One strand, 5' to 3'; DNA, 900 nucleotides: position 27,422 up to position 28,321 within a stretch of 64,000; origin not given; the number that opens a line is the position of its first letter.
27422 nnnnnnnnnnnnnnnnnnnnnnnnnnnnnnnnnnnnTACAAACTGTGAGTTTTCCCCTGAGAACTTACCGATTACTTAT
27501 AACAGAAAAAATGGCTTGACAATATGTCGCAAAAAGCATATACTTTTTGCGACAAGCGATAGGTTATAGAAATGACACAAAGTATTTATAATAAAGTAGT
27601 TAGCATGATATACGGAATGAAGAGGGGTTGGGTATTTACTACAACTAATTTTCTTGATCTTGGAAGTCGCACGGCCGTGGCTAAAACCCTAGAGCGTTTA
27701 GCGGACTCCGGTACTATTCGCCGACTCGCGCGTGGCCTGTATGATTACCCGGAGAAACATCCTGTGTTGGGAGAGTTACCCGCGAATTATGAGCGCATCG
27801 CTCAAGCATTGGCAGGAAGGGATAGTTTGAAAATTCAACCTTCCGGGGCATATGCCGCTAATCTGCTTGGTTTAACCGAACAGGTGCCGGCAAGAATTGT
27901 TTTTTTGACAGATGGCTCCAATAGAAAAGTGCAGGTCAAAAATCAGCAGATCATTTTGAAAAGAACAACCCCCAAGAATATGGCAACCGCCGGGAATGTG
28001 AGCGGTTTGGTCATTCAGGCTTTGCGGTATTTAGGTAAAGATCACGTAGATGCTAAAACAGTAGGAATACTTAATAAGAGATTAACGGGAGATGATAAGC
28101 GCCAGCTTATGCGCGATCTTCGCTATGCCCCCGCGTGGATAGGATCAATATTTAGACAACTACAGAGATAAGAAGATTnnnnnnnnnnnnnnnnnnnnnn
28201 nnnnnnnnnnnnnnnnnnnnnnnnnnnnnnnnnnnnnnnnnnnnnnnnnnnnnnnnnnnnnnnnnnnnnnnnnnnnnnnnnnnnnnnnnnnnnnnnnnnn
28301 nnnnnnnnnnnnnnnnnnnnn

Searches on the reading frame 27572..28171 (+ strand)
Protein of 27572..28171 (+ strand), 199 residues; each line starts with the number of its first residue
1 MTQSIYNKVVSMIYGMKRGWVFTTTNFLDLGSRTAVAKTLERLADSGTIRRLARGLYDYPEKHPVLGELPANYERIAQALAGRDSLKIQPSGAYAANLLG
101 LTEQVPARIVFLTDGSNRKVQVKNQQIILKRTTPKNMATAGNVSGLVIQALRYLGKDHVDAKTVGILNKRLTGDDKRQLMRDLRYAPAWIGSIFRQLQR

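Call 6: search_protein_families(library=pfam, proteins=[window:27572-28171:+], max_evalue=1)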
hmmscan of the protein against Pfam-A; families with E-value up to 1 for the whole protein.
window:27572-28171:+ (199 aa): 4 families
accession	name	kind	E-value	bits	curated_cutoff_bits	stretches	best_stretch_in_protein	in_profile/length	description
PF19570.5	DUF6088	-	1.3e-46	158.9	25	1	10-173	3-166/172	Family of unknown function (DUF6088)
PF13338.12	AbiEi_4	-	0.00049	20.6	25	1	35-57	28-46/49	Transcriptional regulator, AbiEi antitoxin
PF17194.10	AbiEi_3_N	-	0.11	13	26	1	18-105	14-91/93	Transcriptional regulator, AbiEi antitoxin N-terminal domain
PF20695.2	UbiD_N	-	0.19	12.2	24.3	0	60-85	43-67/78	3-octaprenyl-4-hydroxybenzoate carboxy-lyase N-terminal domain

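Call 7: search_protein_families(library=padloc, proteins=[window:27572-28171:+], max_evalue=1)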
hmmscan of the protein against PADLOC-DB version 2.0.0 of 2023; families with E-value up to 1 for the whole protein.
window:27572-28171:+ (199 aa): 23 families
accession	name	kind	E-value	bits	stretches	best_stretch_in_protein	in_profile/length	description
PDLC02226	AbiEi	-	3.7e-70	233.9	1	3-197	1-193/202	AbiEi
PDLC02233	AbiEi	-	1.3e-39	134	1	4-197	3-204/214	AbiEi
PDLC02264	AbiEi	-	1.4e-12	46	1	4-129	2-127/205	AbiEi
PDLC02229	AbiEi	-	1.8e-12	45.9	1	17-129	14-129/131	AbiEi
PDLC02247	AbiEi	-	7.7e-12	43.5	1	32-162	42-168/215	AbiEi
PDLC02236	AbiEi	-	1.5e-11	42.3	1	32-146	27-144/207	AbiEi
PDLC02246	AbiEi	-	5.3e-10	37.2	1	27-109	30-108/230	AbiEi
PDLC02234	AbiEi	-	1.7e-08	32.4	1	15-139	10-132/191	AbiEi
PDLC02258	AbiEi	-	1.9e-08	32.7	1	2-131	64-195/196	AbiEi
PDLC02250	AbiEi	-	9.2e-08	30.2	1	22-121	18-113/197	AbiEi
PDLC02232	AbiEi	-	2.1e-06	25.8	1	17-123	16-120/177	AbiEi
PDLC02283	AbiEi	-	2.1e-06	25.6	1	29-136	24-123/201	AbiEi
PDLC02267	AbiEi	-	1e-05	23.1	1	32-127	34-116/252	AbiEi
PDLC02265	AbiEi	-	1.2e-05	23.1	1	29-64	21-56/198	AbiEi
PDLC02271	AbiEi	-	2.7e-05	21.5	1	24-136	29-139/263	AbiEi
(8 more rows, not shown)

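Call 8: search_protein_families(library=ncbifam, proteins=[window:27572-28171:+], max_evalue=1)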
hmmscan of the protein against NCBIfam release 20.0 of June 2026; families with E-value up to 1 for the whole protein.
window:27572-28171:+ (199 aa): 2 families
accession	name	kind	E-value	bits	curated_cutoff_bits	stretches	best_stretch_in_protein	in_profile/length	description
NF047376.1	TAA_AbiEi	equivalog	0.00029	20.6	150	1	20-120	19-118/172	type IV toxin-antitoxin system AbiEi family antitoxin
NF008041.0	PRK10773.1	equivalog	0.12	11.1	551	1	103-144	96-136/453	UDP-N-acetylmuramoyl-tripeptide--D-alanyl-D-alanine ligase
